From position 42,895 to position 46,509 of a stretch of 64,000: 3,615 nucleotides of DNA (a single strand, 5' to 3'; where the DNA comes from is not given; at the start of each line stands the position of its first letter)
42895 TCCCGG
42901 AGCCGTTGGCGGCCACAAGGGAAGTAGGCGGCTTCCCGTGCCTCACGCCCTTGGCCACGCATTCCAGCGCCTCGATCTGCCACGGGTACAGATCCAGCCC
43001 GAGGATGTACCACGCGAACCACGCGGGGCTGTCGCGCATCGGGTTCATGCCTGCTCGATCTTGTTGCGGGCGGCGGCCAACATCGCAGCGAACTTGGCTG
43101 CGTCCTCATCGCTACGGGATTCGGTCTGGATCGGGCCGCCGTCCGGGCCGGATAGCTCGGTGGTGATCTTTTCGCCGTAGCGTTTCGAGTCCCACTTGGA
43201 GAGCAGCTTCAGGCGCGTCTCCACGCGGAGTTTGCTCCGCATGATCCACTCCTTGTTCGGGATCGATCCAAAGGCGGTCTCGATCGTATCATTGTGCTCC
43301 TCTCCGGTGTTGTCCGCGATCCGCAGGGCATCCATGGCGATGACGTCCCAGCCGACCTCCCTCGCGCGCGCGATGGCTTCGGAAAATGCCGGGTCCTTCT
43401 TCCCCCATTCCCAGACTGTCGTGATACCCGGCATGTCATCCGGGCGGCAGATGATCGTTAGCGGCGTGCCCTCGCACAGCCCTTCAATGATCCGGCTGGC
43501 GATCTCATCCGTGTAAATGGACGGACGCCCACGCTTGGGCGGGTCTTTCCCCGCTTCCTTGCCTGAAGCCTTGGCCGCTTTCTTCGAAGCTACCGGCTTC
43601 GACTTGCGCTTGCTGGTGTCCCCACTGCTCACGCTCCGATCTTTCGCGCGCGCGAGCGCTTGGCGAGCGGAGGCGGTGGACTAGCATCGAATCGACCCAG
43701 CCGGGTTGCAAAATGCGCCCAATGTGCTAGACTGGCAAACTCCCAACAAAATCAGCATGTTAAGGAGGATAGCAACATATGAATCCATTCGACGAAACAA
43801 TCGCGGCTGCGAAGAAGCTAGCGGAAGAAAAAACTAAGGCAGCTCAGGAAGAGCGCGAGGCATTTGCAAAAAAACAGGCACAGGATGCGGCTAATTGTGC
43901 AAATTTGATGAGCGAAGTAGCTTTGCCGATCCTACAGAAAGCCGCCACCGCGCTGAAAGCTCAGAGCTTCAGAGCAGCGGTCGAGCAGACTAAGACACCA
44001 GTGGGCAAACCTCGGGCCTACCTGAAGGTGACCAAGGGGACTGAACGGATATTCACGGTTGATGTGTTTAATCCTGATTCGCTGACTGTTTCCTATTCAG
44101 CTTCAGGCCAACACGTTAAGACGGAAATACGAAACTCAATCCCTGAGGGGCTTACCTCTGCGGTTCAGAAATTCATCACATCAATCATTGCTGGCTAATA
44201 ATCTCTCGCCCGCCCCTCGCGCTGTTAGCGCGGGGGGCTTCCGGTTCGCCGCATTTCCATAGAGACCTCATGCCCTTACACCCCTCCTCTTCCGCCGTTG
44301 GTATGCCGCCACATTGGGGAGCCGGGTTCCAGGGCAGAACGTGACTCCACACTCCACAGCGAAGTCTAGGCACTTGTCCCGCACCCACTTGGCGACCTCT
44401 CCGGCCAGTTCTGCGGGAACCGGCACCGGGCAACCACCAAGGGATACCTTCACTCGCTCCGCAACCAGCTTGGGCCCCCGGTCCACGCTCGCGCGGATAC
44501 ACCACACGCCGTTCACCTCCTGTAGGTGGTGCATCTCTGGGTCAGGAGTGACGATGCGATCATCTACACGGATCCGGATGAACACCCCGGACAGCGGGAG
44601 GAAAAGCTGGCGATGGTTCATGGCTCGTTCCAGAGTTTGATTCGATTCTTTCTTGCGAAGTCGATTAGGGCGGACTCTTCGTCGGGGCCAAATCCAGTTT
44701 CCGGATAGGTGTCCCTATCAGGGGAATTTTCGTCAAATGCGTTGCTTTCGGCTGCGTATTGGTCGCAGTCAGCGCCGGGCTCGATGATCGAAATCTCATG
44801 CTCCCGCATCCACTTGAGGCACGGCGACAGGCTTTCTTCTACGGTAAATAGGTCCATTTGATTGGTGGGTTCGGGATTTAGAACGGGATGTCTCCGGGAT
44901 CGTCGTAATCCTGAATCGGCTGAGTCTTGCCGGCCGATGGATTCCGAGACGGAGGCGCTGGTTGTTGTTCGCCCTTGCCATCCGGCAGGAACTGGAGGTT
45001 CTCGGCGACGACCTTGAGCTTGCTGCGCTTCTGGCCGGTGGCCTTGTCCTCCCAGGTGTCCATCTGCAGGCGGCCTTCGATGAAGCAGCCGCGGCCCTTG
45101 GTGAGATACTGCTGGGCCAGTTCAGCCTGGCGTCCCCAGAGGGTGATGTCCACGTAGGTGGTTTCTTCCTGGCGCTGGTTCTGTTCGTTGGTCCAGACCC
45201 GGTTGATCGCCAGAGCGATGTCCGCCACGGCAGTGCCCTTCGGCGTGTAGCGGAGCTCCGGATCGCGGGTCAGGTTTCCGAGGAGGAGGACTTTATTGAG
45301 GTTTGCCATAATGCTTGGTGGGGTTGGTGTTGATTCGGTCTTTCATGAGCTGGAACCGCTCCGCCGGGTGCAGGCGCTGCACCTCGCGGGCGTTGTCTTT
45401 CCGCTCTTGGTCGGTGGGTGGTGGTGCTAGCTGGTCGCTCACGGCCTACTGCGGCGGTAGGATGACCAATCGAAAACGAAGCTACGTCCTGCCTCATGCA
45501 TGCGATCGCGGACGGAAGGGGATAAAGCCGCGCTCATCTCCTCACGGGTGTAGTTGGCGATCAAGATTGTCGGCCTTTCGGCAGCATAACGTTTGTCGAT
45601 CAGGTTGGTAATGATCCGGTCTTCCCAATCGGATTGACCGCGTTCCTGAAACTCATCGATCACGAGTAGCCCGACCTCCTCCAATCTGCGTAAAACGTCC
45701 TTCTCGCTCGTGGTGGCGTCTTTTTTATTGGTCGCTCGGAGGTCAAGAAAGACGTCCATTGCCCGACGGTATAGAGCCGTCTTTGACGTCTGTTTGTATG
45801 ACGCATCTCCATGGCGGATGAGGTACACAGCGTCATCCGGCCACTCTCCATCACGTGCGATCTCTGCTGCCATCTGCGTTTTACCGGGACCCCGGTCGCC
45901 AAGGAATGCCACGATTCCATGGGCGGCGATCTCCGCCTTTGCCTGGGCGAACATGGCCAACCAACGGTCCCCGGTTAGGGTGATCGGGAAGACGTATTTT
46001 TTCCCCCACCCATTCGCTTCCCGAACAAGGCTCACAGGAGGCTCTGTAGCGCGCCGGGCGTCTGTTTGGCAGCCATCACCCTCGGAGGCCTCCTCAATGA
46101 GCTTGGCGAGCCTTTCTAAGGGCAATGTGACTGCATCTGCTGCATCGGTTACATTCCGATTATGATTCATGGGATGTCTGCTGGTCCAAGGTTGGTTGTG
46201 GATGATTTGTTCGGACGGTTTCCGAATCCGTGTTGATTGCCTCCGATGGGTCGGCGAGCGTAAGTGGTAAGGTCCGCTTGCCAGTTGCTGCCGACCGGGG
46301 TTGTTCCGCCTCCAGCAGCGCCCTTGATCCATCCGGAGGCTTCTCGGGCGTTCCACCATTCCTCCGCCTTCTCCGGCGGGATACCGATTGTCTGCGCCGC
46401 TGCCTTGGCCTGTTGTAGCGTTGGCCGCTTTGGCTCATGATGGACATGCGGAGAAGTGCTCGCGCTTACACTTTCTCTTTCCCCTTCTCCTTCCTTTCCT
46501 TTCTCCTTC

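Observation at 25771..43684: A 10-bp box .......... at fixed spacing before six late transcription units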

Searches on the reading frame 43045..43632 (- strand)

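Call 6: search_protein_families(library=phrogs, proteins=[window:43045-43632:-], max_evalue=0.001)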
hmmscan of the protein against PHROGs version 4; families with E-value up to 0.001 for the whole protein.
window:43045-43632:- (195 aa): 2 families
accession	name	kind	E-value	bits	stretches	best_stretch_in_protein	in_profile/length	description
phrog_1482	-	head and packaging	6.5e-33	114.4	1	29-182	4-143/147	terminase small subunit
phrog_309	-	head and packaging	6.6e-07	30.6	0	71-94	171-194/319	terminase small subunit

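Call 9: search_protein_families(library=pfam, proteins=[window:43045-43632:-], max_evalue=0.01)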
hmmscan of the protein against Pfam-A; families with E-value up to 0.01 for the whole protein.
window:43045-43632:- (195 aa): 1 family
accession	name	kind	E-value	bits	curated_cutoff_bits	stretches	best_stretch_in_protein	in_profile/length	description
PF20901.3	Sf6_terminase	-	7.5e-30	103.6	27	1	40-159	1-106/106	Bacteriophage Sf6, terminase small subunit-like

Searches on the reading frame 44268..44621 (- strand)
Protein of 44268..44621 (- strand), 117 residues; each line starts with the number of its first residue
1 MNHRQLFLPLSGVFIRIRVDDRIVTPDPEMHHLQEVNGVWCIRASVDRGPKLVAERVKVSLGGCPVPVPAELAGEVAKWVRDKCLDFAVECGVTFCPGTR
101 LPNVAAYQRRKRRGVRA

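Call 9: search_protein_families(library=pfam, proteins=[window:44268-44621:-], max_evalue=0.01)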
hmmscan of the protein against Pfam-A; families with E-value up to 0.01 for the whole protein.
window:44268-44621:- (117 aa): 0 families

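Call 44: search_protein_families(library=pfam, alignment_id=A2, max_evalue=10)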
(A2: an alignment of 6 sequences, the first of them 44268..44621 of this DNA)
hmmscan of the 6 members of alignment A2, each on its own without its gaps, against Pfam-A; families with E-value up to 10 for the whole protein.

A. member 1, window:44268-44621:- (117 aa): 0 families

B. families by the number of members that match (of 6 scanned): 2 families
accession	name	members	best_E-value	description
PF20172.3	DUF6538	3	1.2e-05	Domain of unknown function (DUF6538)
PF13356.12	Arm-DNA-bind_3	1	0.0023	Arm DNA-binding domain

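Call 45: search_solved_structures(query=A2, max_evalue=10)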
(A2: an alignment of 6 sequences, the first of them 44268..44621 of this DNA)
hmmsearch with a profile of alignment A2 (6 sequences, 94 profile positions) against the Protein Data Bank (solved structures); distinct sequences matched with E-value up to 10: 0.

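Call 46: find_homologous_proteins(query=A2)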
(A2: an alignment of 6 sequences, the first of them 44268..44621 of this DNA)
Query A2 (6 sequences) (117 aa, profile of the alignment): 29 proteins with E <= 0.001 among 448 candidates.
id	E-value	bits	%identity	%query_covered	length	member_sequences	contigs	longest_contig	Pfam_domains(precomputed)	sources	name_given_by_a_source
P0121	9.6e-38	146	45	70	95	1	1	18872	-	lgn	-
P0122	3.6e-37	144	38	81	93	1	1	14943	PF20172.4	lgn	-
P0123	1.1e-35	139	62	51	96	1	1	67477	-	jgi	jgi:hypothetical protein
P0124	1.9e-34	135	100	100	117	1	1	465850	-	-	-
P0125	2.6e-30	122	59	26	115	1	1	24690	-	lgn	-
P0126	2.5e-29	119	80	97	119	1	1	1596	-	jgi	-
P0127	9.8e-29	117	74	84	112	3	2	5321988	-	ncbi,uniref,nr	ncbi:hypothetical protein KBB96_09355 [Luteolibacter ambystomatis]|uniref:Uncharacterized protein n=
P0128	6.5e-26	108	46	76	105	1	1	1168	-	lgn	-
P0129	5.6e-25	105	48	25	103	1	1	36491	-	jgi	jgi:hypothetical protein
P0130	7.5e-23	98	36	80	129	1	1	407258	-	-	-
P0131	2.6e-21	93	38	81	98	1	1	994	-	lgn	-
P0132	5.8e-20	89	59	29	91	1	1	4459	PF20172.4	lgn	-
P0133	4.6e-18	83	42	25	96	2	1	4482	-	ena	-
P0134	3.8e-17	80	45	26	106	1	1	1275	-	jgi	-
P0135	6.6e-17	79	41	23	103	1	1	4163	-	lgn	-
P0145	2.7e-14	71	41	23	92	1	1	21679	-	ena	-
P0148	2.5e-13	68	42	66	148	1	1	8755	-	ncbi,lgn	-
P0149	8.1e-12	63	36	56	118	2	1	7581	-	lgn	-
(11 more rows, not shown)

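Call 55: predict_structure(alignment_id=A3)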
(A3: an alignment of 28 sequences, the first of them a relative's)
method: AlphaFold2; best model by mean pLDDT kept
length: 117 residues; sequences in the alignment: 28
mean_pLDDT: 72.5   pTM: 0.57
mean pLDDT of the five models: 72.5, 72.2, 72.1, 71.9, 70.0
residues with pLDDT >= 90: 10; 70-90: 53; 50-70: 45; < 50: 9
segments of 3 or more residues with pLDDT < 50: 1-3
pLDDT, mean of each block of 10 residues (from residue 1): 50 55 58 85 85 81 80 88 89 74 62 60
secondary structure, 60 per line:
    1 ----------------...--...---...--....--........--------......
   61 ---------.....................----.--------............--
elements in order: E17-19 E22-24 E33-36 E39-46 E55-60 H70-90 H104-115

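Call 59: fold_search(model_id=the predicted structure, library=pdb)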
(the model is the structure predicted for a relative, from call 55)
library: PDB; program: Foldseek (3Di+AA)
matches with E <= 10: 105; with E <= 0.001: 0
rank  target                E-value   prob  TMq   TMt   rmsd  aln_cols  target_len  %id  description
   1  7nvr_l                1.0e+00  0.05  0.17  0.06  12.3        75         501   17  Human Mediator with RNA Polymerase II Pre-initiation complex (released 2021-05-05)
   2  9g6k_UG               1.2e+00  0.25  0.32  0.25   8.3        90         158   18  LSU structure derived from the LSU sample of the mitoribosome from T. gondii. (released 2024-12-11)
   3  2x5g                  1.9e+00  0.08  0.22  0.26   8.9        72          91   18  Crystal structure of the ORF131L51M mutant from Sulfolobus islandicus rudivirus 1 (released 2010-07-21)
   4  9kyb_C                2.5e+00  0.08  0.19  0.19   6.7        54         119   15  PltBd1/PltBd2 heteropentameric holotoxin from S. diarizonae (released 2025-10-29)
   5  2x5h_C                2.6e+00  0.04  0.17  0.20  15.4        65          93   14  Crystal structure of the ORF131 L26M L51M double mutant from Sulfolobus islandicus rudivirus 1 (released 2010-07-21)
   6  8es8_D                2.8e+00  0.05  0.18  0.19  19.9        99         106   14  CryoEM structure of PN45545 TCR-CD3 in complex with HLA-A2 MAGEA4 (230-239) (released 2023-05-03)
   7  4v19_R                3.0e+00  0.03  0.16  0.13  16.3        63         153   14  Structure of the large subunit of the mammalian mitoribosome, part 1 of 2 (released 2014-10-08)
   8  3tab_A                3.2e+00  0.06  0.17  0.03  10.5        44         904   14  5-hydroxycytosine paired with dGMP in RB69 gp43 (released 2011-11-09)
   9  9jhq                  3.4e+00  0.08  0.26  0.05   9.0        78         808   15  Crystal structure of GodF, a post-translational modification enzyme involved in the biosynthesis of goadsporin (released 2025-09-10)
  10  7lmt_D                3.6e+00  0.06  0.20  0.18  12.3        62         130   10  Histone-lysine N-methyltransferase NSD2-PWWP1 with compound MRT10241866a (released 2021-03-10)
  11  8fru_T                3.6e+00  0.04  0.19  0.15  17.6        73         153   12  60S subunit of the Giardia lamblia 80S ribosome (released 2024-01-31)
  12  3lzi_A                3.6e+00  0.04  0.17  0.03  11.6        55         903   13  RB69 DNA Polymerase (Y567A) ternary complex with dATP Opposite 7,8-dihydro-8-oxoguanine (released 2010-05-12)
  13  9c3e_D                3.8e+00  0.04  0.18  0.20  20.6        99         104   15  TCR - CD3 complex bound to HLA (released 2024-10-02)
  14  2ix3_A                3.8e+00  0.03  0.17  0.04  17.2        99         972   14  Structure of yeast Elongation Factor 3 (released 2006-08-08)
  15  3cfo                  4.0e+00  0.04  0.17  0.03  11.6        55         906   13  Triple Mutant APO structure (released 2009-03-10)
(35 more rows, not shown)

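Call 62: search_protein_families(library=phrogs, proteins=[window:44268-44621:-], max_evalue=0.01)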
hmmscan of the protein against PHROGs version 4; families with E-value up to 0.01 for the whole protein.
window:44268-44621:- (117 aa): 0 families

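Call 63: find_encoding_contigs(protein=P0145, flank=10000, max_places=1)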
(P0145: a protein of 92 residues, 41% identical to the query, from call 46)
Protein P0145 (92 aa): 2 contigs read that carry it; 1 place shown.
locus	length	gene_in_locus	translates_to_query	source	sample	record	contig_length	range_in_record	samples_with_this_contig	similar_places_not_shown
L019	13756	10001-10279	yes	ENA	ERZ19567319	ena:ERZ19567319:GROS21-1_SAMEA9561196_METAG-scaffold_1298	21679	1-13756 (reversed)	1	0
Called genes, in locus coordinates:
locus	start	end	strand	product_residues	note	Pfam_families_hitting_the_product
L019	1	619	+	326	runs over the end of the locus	PF00589:Phage_integrase (weak)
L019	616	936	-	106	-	-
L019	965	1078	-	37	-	-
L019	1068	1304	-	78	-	-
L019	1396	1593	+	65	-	-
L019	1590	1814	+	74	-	-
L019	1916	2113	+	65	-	-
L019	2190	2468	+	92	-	-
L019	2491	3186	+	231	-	PF03837:RecT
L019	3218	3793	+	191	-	-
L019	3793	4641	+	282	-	-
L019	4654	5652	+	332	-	-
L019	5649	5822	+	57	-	-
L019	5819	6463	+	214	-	PF09588:YqaJ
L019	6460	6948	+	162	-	-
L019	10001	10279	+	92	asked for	-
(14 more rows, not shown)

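Call 64: find_encoding_contigs(protein=P0148, flank=10000, max_places=1)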
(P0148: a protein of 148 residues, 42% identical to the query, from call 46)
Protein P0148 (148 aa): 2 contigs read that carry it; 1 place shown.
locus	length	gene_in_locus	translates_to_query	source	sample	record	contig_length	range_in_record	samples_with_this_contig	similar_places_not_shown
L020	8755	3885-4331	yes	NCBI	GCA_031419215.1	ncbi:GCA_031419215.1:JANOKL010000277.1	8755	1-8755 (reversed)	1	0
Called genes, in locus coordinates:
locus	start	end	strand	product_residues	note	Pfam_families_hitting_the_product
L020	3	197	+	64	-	?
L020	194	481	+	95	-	-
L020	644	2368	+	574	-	-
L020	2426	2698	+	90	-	-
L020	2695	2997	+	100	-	-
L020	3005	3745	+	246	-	-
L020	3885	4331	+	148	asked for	-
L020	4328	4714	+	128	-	PF20901:Sf6_terminase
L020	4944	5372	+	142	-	-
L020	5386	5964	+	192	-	-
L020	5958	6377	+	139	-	-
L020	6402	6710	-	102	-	-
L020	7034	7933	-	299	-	-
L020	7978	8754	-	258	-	?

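Call 65: find_encoding_contigs(protein=P0149, flank=10000, max_places=1)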
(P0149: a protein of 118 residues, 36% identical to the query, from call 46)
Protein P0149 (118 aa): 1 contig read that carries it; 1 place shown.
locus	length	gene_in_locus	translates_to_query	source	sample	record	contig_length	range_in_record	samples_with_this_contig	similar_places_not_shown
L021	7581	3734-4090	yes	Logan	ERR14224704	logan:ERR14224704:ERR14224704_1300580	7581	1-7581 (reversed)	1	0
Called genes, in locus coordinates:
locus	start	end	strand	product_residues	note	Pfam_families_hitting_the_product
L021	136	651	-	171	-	-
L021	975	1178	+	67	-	-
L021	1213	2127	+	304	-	-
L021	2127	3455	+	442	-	PF00772:DnaB, PF03796:DnaB_C, PF06745:ATPase (weak), PF13481:AAA_25 (weak)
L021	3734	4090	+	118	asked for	-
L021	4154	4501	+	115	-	-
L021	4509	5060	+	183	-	PF03592:Terminase_2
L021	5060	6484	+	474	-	-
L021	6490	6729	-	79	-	-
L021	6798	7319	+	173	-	PF23987:Phage_holin_10 (faint)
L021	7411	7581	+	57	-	?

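Call 82: predict_structure(alignment_id=A4)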
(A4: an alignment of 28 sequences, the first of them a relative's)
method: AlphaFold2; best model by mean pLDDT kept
length: 94 residues; sequences in the alignment: 28
mean_pLDDT: 72.0   pTM: 0.55
mean pLDDT of the five models: 72.0, 72.0, 71.9, 71.8, 70.6
residues with pLDDT >= 90: 0; 70-90: 54; 50-70: 30; < 50: 10
segments of 3 or more residues with pLDDT < 50: 16-22
pLDDT, mean of each block of 10 residues (from residue 1): 56 50 70 85 72 87 88 86 62 56
secondary structure, 60 per line:
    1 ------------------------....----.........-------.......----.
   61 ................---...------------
elements in order: E25-28 E33-41 E49-55 H60-76 E80-82

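Call 88: fold_search(model_id=the predicted structure, library=pdb)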
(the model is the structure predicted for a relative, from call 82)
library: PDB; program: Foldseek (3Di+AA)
matches with E <= 10: 113; with E <= 0.001: 0
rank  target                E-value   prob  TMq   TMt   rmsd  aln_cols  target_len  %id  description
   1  3igm_A                4.7e-01  0.51  0.27  0.43  15.7        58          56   14  A 2.2A crystal structure of the AP2 domain of PF14_0633 from P. falciparum, bound as a domain-swapped dimer to its cog (released 2009-11-10)
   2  9g6k_LG               5.3e-01  0.82  0.44  0.30   6.1        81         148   11  LSU structure derived from the LSU sample of the mitoribosome from T. gondii. (released 2024-12-11)
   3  9g6k_UG               5.3e-01  0.75  0.39  0.26   4.2        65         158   15  LSU structure derived from the LSU sample of the mitoribosome from T. gondii. (released 2024-12-11)
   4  8i9p_LT               9.1e-01  0.08  0.21  0.17  20.5       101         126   20  Cryo-EM structure of a Chaetomium thermophilum pre-60S ribosomal subunit - State Mak16 (released 2023-05-17)
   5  8pv6_LT               1.0e+00  0.07  0.20  0.15  20.9        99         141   19  Chaetomium thermophilum pre-60S State 3 - post-5S rotation with Rix1 complex with Foot - composite structure (released 2023-11-15)
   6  9g6k_Lk               1.1e+00  0.30  0.36  0.21  10.3        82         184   23  LSU structure derived from the LSU sample of the mitoribosome from T. gondii. (released 2024-12-11)
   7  9i1w_LT               1.6e+00  0.06  0.18  0.12  19.0        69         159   22  High resolution structure of the thermophilic 60S ribosomal subunit of Chaetomium thermophilum (released 2025-12-17)
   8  5xxb_S                1.7e+00  0.07  0.19  0.12  18.8        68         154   16  Large subunit of Toxoplasma gondii ribosome (released 2017-08-30)
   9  8igd_A                1.8e+00  0.18  0.32  0.35   5.2        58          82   21  The crystal structure of the minimal interaction domains of DRB7.2:DRB4 complex (released 2024-06-26)
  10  3jct_T                1.9e+00  0.05  0.21  0.17  20.7        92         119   18  Cryo-em structure of eukaryotic pre-60S ribosomal subunits (released 2016-06-01)
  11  6mit_G                2.0e+00  0.21  0.21  0.07   5.1        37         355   19  LptBFGC from Enterobacter cloacae (released 2019-03-27)
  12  7u65_G                2.4e+00  0.18  0.29  0.31   4.9        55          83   13  Structure of E. coli dGTPase bound to T7 bacteriophage protein Gp1.2 (released 2022-08-31)
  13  8to5_c                2.5e+00  0.10  0.28  0.33  10.8        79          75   13  Central rod disk in C1 symmetry of high-resolution phycobilisome quenched by OCP (local refinement) (released 2024-04-17)
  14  5mq6                  2.7e+00  0.63  0.33  0.05   1.1        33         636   24  Polycyclic Ketone Monooxygenase from the Thermophilic Fungus Thermothelomyces thermophila (released 2017-01-11)
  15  2hma                  2.9e+00  0.11  0.17  0.06   3.5        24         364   21  The Crystal Structure of tRNA (5-Methylaminomethyl-2-Thiouridylate)-Methyltransferase TrmU from Streptococcus pneumoniae (released 2006-08-08)
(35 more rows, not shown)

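Call 111: search_protein_representatives(alignment_id=A3)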
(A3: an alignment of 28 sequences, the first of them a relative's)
Query: 28 sequences, 108 profile positions. Proteins with E-value up to 0.001 (for the whole library): 392; up to 1e-10: 127; up to 1e-30: 2. The best 150 are listed.
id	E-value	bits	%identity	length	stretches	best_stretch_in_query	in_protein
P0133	1.3e-34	134.4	-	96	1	3-105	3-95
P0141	1.1e-31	125.1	-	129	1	3-102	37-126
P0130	1.2e-28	115.3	-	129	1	5-99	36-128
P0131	3.2e-28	113.9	-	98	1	9-104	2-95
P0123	7.6e-28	112.7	-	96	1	7-99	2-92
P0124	9.0e-28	112.4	-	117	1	5-107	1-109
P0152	5.3e-27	110.0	-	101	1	28-104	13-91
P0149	3.0e-26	107.6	-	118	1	5-103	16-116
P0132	1.1e-23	99.2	-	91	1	10-101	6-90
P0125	9.6e-23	96.3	-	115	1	3-99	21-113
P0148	1.5e-22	95.6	-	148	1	27-105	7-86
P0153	2.1e-21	92.0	-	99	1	33-105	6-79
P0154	2.6e-21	91.7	-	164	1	20-101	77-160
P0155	7.5e-21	90.2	-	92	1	23-97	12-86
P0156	9.3e-21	89.9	-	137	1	32-103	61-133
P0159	7.9e-20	86.9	-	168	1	8-97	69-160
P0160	7.9e-20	86.9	-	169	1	32-101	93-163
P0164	1.7e-18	82.6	-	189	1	28-101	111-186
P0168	1.1e-17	80.0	-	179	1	34-103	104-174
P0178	2.1e-16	75.9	-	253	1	33-101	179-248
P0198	1.5e-14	69.9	-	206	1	25-102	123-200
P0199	1.5e-14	69.9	-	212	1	19-103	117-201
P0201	1.9e-14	69.6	-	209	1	33-100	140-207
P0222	4.7e-13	65.1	-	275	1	31-99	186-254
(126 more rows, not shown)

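Call 112: search_protein_families(library=pfam, proteins=[P0154, P0159, P0160, P0164, P0168, P0178, P0198, P0199, P0222, P0201], max_evalue=0.01)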
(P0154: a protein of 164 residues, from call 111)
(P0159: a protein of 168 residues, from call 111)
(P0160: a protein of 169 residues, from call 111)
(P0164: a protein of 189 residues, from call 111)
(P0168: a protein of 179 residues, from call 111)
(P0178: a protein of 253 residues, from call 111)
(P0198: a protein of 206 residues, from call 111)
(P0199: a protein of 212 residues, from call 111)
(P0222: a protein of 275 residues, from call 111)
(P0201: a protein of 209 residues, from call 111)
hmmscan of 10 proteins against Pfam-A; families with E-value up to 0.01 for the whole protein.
P0154 (164 aa): 0 families

P0159 (168 aa): 4 families
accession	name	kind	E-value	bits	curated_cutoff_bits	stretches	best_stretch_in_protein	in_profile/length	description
PF20901.3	Sf6_terminase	-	2e-06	28.2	27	1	49-95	4-51/106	Bacteriophage Sf6, terminase small subunit-like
PF02796.21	HTH_7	-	0.0001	22.8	23.8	1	41-80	1-39/45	Helix-turn-helix domain of resolvase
PF13384.12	HTH_23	-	0.0042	17.3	24.6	1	54-85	10-40/50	Homeodomain-like domain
PF13518.12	HTH_28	-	0.0047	17.4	25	1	54-85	5-35/52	Helix-turn-helix domain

P0160 (169 aa): 0 families

P0164 (189 aa): 0 families

P0168 (179 aa): 2 families
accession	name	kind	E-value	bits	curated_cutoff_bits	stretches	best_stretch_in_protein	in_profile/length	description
PF01381.28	HTH_3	-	7.5e-05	23.1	23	1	54-98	1-44/55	Helix-turn-helix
PF13560.12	HTH_31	-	0.0012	19.5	27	1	49-100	1-51/64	Helix-turn-helix domain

P0178 (253 aa): 0 families

P0198 (206 aa): 2 families
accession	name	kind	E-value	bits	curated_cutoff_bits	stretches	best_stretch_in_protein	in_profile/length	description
PF13560.12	HTH_31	-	1.1e-06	29.3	27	1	70-119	8-58/64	Helix-turn-helix domain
PF01381.28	HTH_3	-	6.6e-05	23.3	23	1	71-107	4-40/55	Helix-turn-helix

P0199 (212 aa): 1 family
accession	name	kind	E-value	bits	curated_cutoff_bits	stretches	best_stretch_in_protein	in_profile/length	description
PF13560.12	HTH_31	-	5.9e-07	30.1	27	1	61-117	2-59/64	Helix-turn-helix domain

P0222 (275 aa): 3 families
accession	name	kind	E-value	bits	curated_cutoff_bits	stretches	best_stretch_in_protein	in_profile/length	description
PF13384.12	HTH_23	-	0.00024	21.3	24.6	1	120-160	3-39/50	Homeodomain-like domain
PF02954.25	HTH_8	-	0.0028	17.8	22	1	130-160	10-40/42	Bacterial regulatory protein, Fis family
PF13744.12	HTH_37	-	0.0042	17.3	27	1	110-156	2-49/80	Helix-turn-helix domain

P0201 (209 aa): 0 families

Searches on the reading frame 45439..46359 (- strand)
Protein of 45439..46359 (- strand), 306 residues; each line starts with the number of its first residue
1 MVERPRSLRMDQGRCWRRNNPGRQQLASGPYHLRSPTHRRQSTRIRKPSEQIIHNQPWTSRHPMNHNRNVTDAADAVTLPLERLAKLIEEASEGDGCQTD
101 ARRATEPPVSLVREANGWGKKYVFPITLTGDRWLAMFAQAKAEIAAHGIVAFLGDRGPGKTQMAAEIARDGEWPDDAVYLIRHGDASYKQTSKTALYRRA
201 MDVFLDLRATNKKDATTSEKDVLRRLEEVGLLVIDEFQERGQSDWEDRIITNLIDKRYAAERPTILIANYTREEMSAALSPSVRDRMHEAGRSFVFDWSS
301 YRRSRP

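Call 61: search_protein_families(library=pfam, proteins=[window:45439-46359:-], max_evalue=0.01)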
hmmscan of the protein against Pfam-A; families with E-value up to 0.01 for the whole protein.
window:45439-46359:- (306 aa): 3 families
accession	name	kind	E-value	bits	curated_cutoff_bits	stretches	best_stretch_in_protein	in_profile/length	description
PF01695.23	IstB_IS21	-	0.00025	21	24.1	1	150-279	95-203/238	IstB-like ATP binding protein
PF05729.18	NACHT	-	0.004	17.4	26.7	0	150-269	3-129/167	NACHT domain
PF13173.12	AAA_14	-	0.0084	16.6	27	0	148-286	3-114/129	AAA domain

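Call 62: search_protein_families(library=phrogs, proteins=[window:45439-46359:-], max_evalue=0.01)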
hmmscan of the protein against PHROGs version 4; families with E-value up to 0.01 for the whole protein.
window:45439-46359:- (306 aa): 3 families
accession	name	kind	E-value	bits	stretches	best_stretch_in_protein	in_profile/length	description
phrog_50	-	DNA, RNA and nucleotide metabolism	2.7e-27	97.1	1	148-303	371-511/570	DnaC-like helicase loader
phrog_3277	-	DNA, RNA and nucleotide metabolism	4.9e-20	73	1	151-303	14-154/168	DnaC-like helicase loader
phrog_26922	-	DNA, RNA and nucleotide metabolism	9.9e-09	36.7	1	219-293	2-76/92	DnaC-like helicase loader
